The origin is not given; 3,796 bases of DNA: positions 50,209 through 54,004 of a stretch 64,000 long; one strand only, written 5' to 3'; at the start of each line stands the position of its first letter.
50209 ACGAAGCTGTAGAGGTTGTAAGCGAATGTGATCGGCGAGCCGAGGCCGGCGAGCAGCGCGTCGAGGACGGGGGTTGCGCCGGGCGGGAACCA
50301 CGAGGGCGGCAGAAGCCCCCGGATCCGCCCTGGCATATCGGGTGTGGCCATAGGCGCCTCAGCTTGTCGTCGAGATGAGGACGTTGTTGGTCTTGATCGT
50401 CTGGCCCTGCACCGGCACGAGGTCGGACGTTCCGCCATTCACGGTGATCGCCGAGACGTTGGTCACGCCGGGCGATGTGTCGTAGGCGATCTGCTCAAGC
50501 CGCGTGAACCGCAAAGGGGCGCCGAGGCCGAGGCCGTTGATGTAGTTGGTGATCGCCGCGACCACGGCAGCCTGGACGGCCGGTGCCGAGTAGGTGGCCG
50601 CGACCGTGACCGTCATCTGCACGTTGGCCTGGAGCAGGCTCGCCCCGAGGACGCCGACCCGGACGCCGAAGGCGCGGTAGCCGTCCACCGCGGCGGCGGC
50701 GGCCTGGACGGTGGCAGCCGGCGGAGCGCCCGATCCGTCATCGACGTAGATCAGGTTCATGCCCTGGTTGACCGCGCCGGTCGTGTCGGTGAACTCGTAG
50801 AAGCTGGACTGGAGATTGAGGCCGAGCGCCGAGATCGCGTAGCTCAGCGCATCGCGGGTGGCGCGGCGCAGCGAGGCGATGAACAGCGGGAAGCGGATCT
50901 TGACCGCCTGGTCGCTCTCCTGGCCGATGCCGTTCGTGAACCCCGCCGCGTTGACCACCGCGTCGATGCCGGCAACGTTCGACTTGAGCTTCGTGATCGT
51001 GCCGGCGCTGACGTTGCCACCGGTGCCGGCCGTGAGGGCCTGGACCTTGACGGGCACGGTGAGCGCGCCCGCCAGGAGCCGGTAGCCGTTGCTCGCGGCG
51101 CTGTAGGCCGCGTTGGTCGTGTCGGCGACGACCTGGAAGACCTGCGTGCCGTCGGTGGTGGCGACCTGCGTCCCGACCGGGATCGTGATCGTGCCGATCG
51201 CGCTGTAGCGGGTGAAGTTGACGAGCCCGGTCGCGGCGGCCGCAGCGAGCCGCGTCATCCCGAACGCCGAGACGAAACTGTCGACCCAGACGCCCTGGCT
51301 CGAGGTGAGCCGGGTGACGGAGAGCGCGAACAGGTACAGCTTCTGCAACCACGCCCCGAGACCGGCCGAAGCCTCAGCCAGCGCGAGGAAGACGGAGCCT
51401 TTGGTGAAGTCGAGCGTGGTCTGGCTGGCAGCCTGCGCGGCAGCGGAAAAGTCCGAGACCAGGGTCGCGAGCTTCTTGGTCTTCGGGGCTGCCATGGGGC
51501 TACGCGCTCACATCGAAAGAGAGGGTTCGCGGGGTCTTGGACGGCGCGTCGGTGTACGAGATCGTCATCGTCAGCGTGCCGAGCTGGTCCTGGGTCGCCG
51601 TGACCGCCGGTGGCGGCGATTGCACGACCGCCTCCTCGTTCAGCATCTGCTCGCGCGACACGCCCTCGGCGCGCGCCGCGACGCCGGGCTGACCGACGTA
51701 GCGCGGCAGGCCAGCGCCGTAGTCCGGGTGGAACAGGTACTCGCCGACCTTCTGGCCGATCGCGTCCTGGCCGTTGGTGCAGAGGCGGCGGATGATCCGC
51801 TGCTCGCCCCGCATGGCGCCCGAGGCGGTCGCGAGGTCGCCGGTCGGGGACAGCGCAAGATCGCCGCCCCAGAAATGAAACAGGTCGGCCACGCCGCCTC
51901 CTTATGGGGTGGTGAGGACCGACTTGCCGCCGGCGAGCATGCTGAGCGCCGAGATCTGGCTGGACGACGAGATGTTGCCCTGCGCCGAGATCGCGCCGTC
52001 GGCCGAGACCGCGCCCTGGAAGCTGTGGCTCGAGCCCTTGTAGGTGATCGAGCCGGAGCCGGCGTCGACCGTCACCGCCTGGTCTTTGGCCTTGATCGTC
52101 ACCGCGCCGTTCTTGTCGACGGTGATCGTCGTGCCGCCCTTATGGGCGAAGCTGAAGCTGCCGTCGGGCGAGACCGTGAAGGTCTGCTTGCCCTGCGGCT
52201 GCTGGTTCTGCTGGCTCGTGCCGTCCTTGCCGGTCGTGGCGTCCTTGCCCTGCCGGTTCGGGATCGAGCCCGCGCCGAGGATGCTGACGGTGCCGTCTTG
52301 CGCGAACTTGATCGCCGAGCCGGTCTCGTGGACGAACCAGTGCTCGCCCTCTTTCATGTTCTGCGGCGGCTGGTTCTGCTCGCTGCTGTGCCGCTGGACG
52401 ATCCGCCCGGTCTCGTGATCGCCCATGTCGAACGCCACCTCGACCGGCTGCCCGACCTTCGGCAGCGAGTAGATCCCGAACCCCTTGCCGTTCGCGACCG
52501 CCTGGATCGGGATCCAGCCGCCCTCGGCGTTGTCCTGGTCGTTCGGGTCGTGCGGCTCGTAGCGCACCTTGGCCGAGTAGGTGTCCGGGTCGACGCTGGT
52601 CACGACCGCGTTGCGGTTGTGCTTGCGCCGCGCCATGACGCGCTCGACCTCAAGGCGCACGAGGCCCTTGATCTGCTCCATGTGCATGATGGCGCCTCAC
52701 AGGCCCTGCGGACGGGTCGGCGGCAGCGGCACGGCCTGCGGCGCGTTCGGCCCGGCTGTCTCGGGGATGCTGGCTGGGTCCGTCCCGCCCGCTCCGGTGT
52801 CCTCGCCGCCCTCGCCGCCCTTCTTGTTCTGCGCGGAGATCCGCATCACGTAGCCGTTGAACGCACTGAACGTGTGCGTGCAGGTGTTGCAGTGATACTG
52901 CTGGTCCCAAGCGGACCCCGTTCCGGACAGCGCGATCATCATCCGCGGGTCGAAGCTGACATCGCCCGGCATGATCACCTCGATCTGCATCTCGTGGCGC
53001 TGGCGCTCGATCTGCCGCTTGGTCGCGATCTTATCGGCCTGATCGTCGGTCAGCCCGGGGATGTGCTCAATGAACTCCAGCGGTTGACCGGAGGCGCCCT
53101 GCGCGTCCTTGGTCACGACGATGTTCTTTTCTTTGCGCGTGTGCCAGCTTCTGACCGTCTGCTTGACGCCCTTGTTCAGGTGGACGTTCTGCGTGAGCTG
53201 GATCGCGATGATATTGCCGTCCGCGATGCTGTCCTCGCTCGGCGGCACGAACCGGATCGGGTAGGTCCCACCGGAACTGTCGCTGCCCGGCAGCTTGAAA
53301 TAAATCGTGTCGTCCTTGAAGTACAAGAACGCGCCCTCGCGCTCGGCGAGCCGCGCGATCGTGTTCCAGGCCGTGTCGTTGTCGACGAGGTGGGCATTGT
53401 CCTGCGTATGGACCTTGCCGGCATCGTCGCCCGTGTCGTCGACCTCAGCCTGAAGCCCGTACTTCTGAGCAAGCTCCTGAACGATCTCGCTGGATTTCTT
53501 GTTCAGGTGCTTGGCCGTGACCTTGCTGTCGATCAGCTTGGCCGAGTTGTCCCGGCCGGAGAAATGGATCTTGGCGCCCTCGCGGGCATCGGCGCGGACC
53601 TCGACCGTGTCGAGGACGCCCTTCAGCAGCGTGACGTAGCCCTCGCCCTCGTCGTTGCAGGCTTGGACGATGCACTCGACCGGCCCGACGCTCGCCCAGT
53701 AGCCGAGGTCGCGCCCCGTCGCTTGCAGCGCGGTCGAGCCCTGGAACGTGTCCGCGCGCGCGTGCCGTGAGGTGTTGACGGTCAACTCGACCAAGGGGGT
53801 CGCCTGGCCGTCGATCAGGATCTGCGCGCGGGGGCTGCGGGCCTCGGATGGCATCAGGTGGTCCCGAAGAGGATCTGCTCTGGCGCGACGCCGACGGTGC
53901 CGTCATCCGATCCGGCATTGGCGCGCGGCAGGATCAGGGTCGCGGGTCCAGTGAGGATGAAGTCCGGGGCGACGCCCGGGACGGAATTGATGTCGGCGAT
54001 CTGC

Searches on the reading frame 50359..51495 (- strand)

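Call 87: search_protein_families(library=phrogs, proteins=[window:50359-51495:-], max_evalue=0.00001)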
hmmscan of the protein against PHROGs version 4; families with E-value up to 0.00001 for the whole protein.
window:50359-51495:- (378 aa): 1 family
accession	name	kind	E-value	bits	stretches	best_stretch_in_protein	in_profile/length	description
phrog_6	-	tail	2.2e-48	166.2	1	6-374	69-403/548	baseplate wedge subunit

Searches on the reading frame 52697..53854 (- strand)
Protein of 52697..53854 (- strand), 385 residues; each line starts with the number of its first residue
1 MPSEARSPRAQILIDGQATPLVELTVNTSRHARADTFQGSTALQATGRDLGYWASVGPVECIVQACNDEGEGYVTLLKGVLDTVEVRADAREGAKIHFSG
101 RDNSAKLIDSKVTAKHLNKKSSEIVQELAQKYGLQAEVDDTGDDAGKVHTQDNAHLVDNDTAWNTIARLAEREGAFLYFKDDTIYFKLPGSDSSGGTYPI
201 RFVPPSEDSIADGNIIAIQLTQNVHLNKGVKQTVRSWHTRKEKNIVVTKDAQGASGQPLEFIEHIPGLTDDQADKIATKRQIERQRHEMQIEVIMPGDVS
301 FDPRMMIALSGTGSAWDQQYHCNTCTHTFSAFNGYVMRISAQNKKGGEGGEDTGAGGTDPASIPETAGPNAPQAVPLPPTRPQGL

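Call 10: search_protein_families(library=phrogs, proteins=[window:52697-53854:-], max_evalue=0.00001)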
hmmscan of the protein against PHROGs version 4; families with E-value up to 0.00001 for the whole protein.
window:52697-53854:- (385 aa): 2 families
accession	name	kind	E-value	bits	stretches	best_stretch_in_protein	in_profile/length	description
phrog_52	-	tail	2.2e-26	93.9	1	78-361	261-531/677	tail protein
phrog_177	-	tail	1.6e-11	44.8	1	75-182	139-243/623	baseplate hub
